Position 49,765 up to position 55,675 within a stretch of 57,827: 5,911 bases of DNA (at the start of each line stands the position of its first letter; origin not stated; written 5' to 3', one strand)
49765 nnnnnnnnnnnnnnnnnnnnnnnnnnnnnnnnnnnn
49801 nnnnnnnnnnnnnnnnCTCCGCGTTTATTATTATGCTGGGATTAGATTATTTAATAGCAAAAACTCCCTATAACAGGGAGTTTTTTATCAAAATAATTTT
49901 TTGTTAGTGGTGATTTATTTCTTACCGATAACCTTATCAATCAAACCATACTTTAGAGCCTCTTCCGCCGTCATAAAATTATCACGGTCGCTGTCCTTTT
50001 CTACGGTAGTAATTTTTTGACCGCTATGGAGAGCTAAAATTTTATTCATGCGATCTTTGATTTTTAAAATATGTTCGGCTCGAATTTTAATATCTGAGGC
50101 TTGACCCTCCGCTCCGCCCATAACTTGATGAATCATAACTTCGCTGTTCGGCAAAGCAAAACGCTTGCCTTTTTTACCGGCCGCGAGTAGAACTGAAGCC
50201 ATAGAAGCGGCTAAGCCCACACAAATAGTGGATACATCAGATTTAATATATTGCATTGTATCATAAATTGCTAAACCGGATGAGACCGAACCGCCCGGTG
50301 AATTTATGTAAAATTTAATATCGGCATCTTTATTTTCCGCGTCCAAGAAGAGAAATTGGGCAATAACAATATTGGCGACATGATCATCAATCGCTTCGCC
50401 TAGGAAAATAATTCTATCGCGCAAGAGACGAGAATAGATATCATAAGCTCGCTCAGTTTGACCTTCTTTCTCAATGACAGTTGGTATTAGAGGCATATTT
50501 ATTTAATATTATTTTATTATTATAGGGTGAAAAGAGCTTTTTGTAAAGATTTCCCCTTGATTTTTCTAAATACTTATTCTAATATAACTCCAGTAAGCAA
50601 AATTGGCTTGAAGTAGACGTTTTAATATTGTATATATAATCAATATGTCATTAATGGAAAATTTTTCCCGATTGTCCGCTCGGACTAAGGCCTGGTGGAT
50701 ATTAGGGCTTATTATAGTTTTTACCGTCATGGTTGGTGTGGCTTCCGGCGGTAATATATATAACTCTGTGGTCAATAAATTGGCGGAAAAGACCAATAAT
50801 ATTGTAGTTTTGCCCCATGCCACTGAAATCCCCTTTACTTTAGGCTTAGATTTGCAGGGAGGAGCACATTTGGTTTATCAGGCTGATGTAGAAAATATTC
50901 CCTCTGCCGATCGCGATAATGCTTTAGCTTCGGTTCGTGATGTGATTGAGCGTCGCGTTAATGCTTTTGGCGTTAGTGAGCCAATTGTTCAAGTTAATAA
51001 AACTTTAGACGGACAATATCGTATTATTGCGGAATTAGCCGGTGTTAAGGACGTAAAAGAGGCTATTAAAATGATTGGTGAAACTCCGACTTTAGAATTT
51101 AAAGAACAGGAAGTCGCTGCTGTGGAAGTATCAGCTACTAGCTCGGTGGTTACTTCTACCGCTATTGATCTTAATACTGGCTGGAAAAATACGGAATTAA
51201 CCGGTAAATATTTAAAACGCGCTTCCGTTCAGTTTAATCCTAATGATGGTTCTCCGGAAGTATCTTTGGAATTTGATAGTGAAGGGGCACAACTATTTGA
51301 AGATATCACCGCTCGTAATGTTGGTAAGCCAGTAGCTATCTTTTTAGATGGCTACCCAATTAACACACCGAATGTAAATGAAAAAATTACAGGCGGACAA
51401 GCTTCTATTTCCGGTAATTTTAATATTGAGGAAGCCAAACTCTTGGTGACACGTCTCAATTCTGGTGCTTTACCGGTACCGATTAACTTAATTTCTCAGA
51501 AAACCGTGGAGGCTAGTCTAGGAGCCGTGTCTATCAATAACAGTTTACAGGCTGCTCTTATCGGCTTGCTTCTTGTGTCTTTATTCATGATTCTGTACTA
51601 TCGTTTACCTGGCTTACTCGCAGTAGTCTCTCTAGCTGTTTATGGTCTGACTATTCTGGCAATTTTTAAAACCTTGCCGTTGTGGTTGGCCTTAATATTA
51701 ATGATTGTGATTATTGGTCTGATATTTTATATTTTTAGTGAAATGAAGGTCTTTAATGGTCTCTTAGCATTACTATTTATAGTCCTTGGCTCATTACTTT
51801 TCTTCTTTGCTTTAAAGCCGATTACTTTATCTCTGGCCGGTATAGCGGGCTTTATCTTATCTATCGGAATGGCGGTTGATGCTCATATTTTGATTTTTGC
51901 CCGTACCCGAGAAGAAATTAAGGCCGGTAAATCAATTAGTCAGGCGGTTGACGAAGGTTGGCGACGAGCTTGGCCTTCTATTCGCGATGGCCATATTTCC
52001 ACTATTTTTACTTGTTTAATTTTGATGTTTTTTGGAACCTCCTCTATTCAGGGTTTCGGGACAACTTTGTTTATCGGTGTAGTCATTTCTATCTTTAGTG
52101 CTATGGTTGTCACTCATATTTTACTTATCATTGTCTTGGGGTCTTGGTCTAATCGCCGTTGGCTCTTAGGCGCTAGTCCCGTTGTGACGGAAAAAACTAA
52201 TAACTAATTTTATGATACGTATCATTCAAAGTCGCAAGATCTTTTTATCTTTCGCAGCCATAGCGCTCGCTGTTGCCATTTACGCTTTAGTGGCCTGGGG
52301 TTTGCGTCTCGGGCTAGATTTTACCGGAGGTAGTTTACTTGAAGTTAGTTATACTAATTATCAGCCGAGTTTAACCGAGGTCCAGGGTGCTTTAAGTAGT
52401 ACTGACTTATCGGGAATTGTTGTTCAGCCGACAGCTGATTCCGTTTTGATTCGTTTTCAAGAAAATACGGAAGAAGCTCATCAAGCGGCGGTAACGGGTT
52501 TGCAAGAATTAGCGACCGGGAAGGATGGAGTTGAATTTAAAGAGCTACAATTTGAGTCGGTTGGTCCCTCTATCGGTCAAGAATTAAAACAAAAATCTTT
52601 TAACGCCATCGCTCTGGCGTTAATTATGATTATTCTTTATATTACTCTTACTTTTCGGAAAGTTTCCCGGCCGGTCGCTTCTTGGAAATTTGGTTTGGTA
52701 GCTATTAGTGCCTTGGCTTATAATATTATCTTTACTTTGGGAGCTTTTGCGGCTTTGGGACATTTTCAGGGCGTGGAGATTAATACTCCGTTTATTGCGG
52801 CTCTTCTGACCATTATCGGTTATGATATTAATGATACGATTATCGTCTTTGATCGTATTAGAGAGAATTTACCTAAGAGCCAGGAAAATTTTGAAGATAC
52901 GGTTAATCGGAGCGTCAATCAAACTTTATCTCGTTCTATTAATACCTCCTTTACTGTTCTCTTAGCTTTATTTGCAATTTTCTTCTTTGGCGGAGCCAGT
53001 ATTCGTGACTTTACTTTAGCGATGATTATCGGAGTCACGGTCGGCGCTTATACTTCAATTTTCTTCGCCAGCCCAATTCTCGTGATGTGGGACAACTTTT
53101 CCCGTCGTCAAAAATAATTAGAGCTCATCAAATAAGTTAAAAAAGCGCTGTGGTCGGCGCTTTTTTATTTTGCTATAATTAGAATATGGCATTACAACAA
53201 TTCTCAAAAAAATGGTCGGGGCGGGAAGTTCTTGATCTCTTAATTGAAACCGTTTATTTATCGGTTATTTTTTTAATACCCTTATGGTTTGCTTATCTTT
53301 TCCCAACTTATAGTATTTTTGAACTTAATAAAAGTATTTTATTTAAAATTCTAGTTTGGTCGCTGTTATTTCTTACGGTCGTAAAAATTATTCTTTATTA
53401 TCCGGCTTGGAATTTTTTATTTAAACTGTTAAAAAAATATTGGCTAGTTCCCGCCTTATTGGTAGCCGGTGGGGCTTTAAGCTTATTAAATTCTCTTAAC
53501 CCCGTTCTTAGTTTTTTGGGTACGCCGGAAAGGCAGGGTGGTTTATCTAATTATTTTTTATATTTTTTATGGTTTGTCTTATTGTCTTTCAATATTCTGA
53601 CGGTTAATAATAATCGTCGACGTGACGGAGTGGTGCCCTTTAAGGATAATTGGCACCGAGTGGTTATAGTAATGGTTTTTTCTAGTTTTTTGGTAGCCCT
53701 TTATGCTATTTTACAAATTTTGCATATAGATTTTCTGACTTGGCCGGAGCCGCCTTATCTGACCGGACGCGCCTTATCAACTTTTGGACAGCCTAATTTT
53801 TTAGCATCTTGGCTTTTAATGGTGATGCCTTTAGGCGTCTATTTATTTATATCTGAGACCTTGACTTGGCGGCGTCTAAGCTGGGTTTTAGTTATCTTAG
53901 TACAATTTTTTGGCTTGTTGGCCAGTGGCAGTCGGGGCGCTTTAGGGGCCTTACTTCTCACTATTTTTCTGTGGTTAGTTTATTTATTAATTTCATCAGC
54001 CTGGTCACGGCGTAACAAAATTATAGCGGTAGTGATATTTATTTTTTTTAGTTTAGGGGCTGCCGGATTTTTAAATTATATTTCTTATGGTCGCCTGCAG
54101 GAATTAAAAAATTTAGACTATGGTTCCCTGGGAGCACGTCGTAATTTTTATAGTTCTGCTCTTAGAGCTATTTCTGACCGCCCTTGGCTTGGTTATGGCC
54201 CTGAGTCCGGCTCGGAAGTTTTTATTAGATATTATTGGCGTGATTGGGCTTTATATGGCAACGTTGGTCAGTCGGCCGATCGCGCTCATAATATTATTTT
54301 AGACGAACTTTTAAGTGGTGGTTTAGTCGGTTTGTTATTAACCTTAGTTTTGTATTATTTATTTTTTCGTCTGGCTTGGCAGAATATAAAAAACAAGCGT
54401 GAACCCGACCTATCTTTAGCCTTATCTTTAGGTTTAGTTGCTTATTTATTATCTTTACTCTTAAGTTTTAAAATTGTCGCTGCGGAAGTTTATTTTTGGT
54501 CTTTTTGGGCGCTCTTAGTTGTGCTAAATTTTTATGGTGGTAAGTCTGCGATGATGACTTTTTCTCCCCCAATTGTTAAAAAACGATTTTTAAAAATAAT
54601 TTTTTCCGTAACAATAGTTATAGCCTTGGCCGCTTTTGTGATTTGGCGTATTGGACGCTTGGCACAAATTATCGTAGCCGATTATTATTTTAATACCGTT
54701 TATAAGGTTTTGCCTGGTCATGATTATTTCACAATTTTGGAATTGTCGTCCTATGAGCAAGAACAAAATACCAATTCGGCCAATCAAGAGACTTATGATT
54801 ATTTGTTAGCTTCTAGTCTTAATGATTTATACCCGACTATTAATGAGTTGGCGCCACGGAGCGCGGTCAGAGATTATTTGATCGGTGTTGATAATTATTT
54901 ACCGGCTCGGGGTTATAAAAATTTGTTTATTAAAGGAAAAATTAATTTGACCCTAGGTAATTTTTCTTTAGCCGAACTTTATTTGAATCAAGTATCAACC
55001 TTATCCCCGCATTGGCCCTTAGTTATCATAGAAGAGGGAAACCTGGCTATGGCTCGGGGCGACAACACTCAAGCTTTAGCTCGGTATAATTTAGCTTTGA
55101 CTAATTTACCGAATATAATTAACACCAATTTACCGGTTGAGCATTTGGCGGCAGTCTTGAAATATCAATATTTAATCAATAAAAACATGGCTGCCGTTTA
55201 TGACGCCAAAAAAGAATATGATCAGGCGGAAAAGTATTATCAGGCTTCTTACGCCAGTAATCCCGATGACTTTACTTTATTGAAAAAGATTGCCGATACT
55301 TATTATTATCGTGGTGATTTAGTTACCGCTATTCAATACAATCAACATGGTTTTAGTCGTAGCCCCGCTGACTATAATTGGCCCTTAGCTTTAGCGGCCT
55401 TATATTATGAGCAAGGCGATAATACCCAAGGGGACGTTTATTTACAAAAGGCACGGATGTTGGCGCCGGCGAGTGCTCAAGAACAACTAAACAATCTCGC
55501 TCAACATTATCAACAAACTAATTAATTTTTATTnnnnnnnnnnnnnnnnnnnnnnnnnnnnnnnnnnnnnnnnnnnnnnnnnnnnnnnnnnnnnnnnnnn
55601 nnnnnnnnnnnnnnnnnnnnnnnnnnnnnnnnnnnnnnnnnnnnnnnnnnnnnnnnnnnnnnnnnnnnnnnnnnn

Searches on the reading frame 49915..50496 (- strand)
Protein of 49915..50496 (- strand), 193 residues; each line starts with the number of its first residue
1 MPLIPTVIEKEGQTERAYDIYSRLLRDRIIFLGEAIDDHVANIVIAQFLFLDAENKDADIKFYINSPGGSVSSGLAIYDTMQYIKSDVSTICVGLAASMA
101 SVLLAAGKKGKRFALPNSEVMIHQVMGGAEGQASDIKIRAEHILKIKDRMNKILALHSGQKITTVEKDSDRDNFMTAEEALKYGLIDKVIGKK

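Call 13: search_protein_families(library=pfam, proteins=[window:49915-50496:-], max_evalue=0.001)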
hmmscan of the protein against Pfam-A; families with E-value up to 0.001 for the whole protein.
window:49915-50496:- (193 aa): 1 family
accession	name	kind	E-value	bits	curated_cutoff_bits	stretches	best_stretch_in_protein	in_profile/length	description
PF00574.28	CLP_protease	-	1.3e-83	279.7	20.2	1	13-192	2-181/182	Clp protease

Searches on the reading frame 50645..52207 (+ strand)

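Call 13: search_protein_families(library=pfam, proteins=[window:50645-52207:+], max_evalue=0.001)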
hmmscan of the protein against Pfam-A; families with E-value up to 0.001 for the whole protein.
window:50645-52207:+ (520 aa): 5 families
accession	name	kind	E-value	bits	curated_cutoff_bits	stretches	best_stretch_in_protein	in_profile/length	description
PF22599.2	SecDF_P1_head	-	9.5e-30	103.3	27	1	181-278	17-114/114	SecDF, P1 head subdomain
PF21760.3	SecD_1st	-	6.5e-17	61.2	27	1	97-155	4-58/60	Protein translocase subunit SecDF, P1 domain, N-terminal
PF02355.23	SecD_SecF_C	-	4.1e-08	33.3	20.5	1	346-494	37-183/189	Protein export membrane protein SecD/SecF, C-terminal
PF03176.21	MMPL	-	1.3e-06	28.1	20.5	1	377-504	185-317/333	MMPL family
PF07549.19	Sec_GG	-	0.00024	21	20.3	1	63-81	7-25/28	SecD/SecF GG Motif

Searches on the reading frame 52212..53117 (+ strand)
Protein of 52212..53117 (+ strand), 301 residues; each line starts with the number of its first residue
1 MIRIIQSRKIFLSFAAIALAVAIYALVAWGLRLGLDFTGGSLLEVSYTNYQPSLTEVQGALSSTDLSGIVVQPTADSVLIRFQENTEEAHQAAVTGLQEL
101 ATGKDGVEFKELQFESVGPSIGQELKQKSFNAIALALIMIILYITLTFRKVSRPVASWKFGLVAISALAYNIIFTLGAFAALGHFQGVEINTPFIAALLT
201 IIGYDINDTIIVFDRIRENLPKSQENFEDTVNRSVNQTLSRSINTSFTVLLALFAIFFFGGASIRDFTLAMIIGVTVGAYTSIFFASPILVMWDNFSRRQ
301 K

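Call 13: search_protein_families(library=pfam, proteins=[window:52212-53117:+], max_evalue=0.001)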
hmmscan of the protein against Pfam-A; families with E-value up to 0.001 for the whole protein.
window:52212-53117:+ (301 aa): 2 families
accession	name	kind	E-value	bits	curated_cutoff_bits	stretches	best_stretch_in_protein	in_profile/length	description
PF02355.23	SecD_SecF_C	-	9.2e-59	198.5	20.5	1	106-294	11-187/189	Protein export membrane protein SecD/SecF, C-terminal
PF07549.19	Sec_GG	-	1.5e-06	28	20.3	1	30-48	7-25/28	SecD/SecF GG Motif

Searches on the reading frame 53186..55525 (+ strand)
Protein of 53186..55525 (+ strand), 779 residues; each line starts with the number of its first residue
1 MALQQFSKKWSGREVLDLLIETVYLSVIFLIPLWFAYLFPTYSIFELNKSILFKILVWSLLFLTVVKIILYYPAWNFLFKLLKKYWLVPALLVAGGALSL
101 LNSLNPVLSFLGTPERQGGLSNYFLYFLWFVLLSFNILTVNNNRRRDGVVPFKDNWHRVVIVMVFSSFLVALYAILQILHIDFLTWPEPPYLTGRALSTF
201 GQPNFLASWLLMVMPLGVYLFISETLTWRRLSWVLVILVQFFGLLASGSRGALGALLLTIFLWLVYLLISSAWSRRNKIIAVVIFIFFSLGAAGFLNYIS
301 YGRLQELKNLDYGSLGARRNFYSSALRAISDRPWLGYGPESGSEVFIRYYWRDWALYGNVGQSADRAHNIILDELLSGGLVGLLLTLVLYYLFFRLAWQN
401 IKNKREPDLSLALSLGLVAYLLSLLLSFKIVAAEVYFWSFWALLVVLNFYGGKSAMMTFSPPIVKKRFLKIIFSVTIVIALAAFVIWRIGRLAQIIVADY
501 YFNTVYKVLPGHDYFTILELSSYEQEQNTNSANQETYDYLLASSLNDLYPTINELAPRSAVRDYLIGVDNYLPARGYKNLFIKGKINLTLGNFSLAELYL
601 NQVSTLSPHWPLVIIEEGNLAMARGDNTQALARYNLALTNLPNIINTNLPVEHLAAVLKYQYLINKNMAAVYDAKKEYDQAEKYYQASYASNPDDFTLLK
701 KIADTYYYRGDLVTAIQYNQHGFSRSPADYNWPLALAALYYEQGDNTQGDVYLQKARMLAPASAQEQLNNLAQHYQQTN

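Call 13: search_protein_families(library=pfam, proteins=[window:53186-55525:+], max_evalue=0.001)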
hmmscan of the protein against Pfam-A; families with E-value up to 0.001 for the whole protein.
window:53186-55525:+ (779 aa): 8 families
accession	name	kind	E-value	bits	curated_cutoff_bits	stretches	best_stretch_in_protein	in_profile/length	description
PF04932.20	Wzy_C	-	5e-16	59.3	31.7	1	236-386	2-148/149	O-Antigen ligase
PF07719.23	TPR_2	-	1.1e-07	31.8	27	0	667-695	6-34/34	Tetratricopeptide repeat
PF13424.12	TPR_12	-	2.9e-06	27.8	30.1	0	665-721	6-70/77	Tetratricopeptide repeat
PF13432.12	TPR_16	-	2.1e-05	25.3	32.7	0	677-719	12-54/65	Tetratricopeptide repeat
PF14559.12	TPR_19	-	2.2e-05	25.1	25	0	709-762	4-57/68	Tetratricopeptide repeat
PF13428.12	TPR_14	-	4e-05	24.3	23.5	0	668-704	7-43/44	Tetratricopeptide repeat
PF00515.34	TPR_1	-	6.9e-05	22.9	27.8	0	666-694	5-33/34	Tetratricopeptide repeat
PF13181.12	TPR_8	-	9.3e-05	22.7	25.7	0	667-695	6-34/34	Tetratricopeptide repeat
